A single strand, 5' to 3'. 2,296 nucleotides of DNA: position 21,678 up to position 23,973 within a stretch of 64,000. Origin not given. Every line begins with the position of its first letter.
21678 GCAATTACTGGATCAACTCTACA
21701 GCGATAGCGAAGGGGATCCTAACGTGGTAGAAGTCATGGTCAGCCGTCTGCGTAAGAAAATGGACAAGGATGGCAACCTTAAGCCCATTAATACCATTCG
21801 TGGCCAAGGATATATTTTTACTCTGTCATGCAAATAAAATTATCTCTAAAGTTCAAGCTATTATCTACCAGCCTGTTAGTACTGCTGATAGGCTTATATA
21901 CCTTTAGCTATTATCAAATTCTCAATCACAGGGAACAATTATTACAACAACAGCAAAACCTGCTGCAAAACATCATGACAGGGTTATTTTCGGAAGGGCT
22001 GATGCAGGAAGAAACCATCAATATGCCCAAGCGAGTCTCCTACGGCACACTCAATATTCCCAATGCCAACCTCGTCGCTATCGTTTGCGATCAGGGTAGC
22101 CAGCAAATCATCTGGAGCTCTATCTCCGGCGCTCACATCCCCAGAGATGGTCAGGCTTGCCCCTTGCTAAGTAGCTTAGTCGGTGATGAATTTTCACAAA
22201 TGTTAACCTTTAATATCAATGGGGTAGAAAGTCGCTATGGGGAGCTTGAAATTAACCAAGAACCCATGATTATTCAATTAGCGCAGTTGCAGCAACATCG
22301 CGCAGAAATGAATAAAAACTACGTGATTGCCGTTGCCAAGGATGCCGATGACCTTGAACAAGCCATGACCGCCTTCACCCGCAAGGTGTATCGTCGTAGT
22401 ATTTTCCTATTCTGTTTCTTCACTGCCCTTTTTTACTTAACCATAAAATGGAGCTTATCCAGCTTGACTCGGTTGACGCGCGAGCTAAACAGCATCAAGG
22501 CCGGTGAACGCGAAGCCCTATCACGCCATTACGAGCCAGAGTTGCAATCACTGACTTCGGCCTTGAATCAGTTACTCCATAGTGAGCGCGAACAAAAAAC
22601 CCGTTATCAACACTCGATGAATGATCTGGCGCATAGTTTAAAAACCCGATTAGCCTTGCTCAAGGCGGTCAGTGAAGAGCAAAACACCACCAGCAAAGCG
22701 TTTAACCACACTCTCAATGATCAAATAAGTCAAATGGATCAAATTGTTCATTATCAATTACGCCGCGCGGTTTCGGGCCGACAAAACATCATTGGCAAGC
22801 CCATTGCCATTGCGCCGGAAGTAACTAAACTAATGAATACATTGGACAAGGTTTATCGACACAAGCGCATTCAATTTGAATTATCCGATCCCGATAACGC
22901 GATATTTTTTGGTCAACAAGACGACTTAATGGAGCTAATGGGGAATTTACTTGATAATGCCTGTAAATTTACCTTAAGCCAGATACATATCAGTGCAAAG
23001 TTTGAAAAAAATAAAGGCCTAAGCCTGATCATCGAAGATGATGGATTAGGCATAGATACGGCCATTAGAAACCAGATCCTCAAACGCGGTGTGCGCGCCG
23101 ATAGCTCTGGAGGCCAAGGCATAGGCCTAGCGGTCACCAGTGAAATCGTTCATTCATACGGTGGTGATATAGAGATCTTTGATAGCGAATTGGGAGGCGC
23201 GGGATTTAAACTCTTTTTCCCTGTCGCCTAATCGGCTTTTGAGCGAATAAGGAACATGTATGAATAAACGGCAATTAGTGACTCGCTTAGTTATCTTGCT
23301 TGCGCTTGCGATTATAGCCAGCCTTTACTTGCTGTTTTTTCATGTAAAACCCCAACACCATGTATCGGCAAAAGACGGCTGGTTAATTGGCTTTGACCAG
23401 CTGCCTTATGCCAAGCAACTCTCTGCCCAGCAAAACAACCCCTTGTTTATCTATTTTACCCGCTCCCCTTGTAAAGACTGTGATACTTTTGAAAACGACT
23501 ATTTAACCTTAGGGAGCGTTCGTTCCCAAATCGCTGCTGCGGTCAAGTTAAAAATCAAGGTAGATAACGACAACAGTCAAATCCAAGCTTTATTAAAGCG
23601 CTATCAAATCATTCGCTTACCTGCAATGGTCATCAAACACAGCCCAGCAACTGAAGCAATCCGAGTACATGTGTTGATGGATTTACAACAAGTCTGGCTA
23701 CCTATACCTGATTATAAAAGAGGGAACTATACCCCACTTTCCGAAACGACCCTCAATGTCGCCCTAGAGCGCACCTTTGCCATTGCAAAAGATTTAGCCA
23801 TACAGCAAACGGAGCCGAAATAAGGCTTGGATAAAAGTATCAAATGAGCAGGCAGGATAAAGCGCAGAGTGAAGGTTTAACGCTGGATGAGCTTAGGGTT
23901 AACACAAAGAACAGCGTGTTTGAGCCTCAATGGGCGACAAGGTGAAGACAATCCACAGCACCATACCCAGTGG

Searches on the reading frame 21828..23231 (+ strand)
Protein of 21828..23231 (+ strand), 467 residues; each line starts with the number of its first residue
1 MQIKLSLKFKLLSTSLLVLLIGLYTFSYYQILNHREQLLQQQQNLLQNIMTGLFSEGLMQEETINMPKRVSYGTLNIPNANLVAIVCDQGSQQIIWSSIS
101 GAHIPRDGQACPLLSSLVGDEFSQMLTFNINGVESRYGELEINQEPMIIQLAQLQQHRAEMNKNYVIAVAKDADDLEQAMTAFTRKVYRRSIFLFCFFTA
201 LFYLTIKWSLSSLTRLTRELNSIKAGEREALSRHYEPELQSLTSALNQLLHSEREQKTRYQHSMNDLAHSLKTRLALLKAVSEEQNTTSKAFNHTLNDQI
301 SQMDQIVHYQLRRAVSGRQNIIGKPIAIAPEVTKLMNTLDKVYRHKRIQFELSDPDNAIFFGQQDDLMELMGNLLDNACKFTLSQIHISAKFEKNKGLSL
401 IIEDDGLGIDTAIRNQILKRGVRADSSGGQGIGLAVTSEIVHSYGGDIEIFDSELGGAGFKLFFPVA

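Call 54: search_protein_families(library=pfam, proteins=[window:21828-23231:+], max_evalue=0.0001)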
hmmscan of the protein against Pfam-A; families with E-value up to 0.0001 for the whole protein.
window:21828-23231:+ (467 aa): 2 families
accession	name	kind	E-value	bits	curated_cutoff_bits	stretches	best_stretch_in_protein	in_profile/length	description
PF02518.31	HATPase_c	-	1.3e-16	61.4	26.4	1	362-466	1-109/111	Histidine kinase-, DNA gyrase B-, and HSP90-like ATPase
PF14501.12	HATPase_c_5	-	2.2e-05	24.7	22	1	364-450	3-88/102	GHKL domain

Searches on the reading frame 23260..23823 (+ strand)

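Call 54: search_protein_families(library=pfam, proteins=[window:23260-23823:+], max_evalue=0.0001)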
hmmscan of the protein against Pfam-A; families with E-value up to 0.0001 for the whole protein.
window:23260-23823:+ (187 aa): 1 family
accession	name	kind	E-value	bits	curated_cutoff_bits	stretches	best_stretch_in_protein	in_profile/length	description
PF13899.12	Thioredoxin_7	-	4.4e-06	27.2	27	1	47-122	5-77/83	Thioredoxin-like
